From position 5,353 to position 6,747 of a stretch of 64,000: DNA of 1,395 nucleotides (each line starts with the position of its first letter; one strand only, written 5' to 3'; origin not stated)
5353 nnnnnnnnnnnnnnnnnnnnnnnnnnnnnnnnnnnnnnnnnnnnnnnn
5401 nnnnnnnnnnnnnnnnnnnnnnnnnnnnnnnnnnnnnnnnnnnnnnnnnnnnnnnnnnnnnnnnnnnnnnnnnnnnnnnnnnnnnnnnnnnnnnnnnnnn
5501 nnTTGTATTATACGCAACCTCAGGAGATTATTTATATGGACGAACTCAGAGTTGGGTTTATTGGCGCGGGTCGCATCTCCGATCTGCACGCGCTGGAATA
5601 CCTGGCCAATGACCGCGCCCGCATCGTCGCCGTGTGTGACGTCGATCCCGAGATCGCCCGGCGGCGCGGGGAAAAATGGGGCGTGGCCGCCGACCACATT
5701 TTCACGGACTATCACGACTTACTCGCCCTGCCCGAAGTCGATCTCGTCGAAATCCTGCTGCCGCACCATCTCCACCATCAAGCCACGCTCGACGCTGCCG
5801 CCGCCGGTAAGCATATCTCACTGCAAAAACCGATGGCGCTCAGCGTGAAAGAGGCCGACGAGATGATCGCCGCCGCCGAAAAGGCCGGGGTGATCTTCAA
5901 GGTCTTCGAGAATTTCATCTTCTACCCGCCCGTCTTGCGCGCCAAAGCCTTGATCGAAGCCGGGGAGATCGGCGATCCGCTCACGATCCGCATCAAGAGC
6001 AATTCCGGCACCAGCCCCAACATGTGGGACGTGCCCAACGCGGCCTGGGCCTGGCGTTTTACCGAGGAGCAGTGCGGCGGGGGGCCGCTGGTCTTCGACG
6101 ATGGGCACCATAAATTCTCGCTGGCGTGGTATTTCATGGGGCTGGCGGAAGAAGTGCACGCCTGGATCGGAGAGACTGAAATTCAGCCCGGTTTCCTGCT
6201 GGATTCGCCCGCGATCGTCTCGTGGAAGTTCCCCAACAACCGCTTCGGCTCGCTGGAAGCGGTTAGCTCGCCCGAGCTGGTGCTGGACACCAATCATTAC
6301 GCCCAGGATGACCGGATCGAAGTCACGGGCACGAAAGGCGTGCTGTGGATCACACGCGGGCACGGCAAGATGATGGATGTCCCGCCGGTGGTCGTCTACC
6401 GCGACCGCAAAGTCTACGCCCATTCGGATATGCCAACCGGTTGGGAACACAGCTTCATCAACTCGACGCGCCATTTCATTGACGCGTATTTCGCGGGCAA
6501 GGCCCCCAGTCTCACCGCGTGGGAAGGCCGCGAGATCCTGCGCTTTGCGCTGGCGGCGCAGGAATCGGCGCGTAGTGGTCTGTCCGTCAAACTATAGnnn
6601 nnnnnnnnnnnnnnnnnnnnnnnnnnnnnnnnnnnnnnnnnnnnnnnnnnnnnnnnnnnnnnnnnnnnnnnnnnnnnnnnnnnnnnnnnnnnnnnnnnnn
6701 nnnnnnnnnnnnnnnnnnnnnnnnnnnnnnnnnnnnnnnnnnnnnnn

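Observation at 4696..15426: IclR-controlled catabolic operon with an unusual enzyme set: Gfo/Idh/MocA + ALS-like ThDP enzyme + split transketolase + IlvD/EDD dehydratase + sugar ABC importer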

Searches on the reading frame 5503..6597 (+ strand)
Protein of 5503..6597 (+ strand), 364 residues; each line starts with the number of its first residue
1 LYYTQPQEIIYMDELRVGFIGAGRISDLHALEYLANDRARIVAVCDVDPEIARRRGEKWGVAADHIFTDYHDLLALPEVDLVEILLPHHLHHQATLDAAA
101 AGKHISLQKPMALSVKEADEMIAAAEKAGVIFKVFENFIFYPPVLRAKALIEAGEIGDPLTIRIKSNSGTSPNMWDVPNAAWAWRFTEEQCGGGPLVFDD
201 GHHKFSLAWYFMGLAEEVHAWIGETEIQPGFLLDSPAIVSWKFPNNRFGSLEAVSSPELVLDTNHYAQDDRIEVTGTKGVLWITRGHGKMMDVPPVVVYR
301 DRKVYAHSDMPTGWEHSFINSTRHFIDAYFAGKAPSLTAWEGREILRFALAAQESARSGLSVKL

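Call 3: search_protein_families(library=pfam, proteins=[window:5503-6597:+])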
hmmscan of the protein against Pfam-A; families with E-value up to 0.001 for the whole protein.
window:5503-6597:+ (364 aa): 3 families
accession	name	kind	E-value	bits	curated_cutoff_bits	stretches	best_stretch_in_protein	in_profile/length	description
PF01408.29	GFO_IDH_MocA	-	2e-24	87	24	1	15-134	1-118/120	Oxidoreductase family, NAD-binding Rossmann fold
PF02894.22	GFO_IDH_MocA_C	-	3.6e-18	66.6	22.9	1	148-364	1-218/218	Oxidoreductase family, C-terminal alpha/beta domain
PF22725.1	GFO_IDH_MocA_C3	-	1.2e-16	61.3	27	1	145-281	2-123/124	GFO/IDH/MocA C-terminal domain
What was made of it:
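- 5536..6597 (+): Gfo/Idh/MocA NAD(P) oxidoreductase; trunk enzyme 1. Pfam (call 3).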

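Call 4: search_protein_families(library=ncbifam, proteins=[window:5503-6597:+])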
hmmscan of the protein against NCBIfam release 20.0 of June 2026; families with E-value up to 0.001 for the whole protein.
window:5503-6597:+ (364 aa): 9 families
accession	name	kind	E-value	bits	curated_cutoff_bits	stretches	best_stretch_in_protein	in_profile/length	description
TIGR04380.1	myo_inos_iolG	equivalog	1e-37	129.7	355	1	15-362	2-329/330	inositol 2-dehydrogenase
NF052479.1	LevoglcsnDh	equivalog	5.9e-29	100.9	650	1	12-221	1-211/386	levoglucosan dehydrogenase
NF040723.1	UDP-GlcNAcDh_Arch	equivalog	2.4e-27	96.3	450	1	15-177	1-159/302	UDP-N-acetylglucosamine 3-dehydrogenase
NF041392.1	XylDh_Gfo6_Halo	equivalog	2.9e-16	59.2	350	1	14-212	16-212/350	D-xylose 1-dehydrogenase Gfo6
NF008607.0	PRK11579.1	subfamily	1.4e-13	50.6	330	1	13-162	3-148/346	oxidoreductase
NF052679.1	InsChiInosDhIolG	equivalog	5.2e-13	48.7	540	1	15-170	3-159/343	bifunctional inositol 2-dehydrogenase/D-chiro-inositol 1-dehydrogenase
NF058561.1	BT_2158_fam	equivalog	1.2e-11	43.9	750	1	14-167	35-185/487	glycoside 3-dehydrogenase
NF058563.1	BT_2159_fam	equivalog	1.8e-10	40.4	650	1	16-165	2-149/350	disaccharide 3-dehydrogenase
NF007574.0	PRK10206.1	equivalog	1.2e-08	34.4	352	1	16-161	4-148/345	oxidoreductase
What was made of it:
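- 5536..6597 (+): The best NCBIfam model is IolG, 129.7 against cutoff 355 (call 4).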

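Call 17: search_solved_structures(query=window:5503-6597:+, max_evalue=1e-15)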
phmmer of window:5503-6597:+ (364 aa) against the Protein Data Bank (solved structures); distinct sequences matched with E-value up to 1e-15: 24.
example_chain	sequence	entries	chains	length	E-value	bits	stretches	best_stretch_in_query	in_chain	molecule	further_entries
4gqa_A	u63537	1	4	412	7.6e-30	107.2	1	14-220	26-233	NAD binding Oxidoreductase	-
3ezy_A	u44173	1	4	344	8.3e-24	87.4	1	15-364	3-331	Dehydrogenase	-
9m3d_B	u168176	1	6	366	2.9e-23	85.6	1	12-213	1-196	DgpA1 from W974-1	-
7xr9_A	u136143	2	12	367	5.5e-23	84.7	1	12-212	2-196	DgpA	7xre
6a3f_A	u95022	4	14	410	1.9e-22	82.9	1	11-230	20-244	Putative dehydrogenase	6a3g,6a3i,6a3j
6jw6_A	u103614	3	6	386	3e-22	82.3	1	15-213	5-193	Dehydrogenase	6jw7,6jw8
4fb5_A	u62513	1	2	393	4.1e-20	75.2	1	12-218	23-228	Probable oxidoreductase protein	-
3v5n_A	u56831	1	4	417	8.9e-18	67.5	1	14-238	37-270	Oxidoreductase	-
3cea_A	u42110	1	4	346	1.2e-17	67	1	14-361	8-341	Myo-inositol 2-dehydrogenase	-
5ya8_A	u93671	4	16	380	1.6e-17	66.7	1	17-221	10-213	Scyllo-inositol dehydrogenase with L-glucose dehydrogenase activity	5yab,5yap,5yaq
5a02_A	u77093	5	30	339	4.4e-17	65.3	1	35-214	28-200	ALDOSE-ALDOSE OXIDOREDUCTASE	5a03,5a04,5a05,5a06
7wzd_A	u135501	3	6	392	5.3e-17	65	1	14-162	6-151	4,5-dihydroxyphthalate dehydrogenase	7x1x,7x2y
5uhw_A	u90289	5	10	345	6.5e-17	64.7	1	12-362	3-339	Oxidoreductase protein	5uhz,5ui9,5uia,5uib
3moi_A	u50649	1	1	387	7.2e-17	64.5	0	16-158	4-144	Probable dehydrogenase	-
3q2k_A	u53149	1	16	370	9.2e-17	64.2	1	14-223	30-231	oxidoreductase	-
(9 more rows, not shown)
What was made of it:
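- Many Gfo-family relatives are sugar 3-dehydrogenases, e.g. DgpA and levoglucosan dehydrogenase (calls 4, 17).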
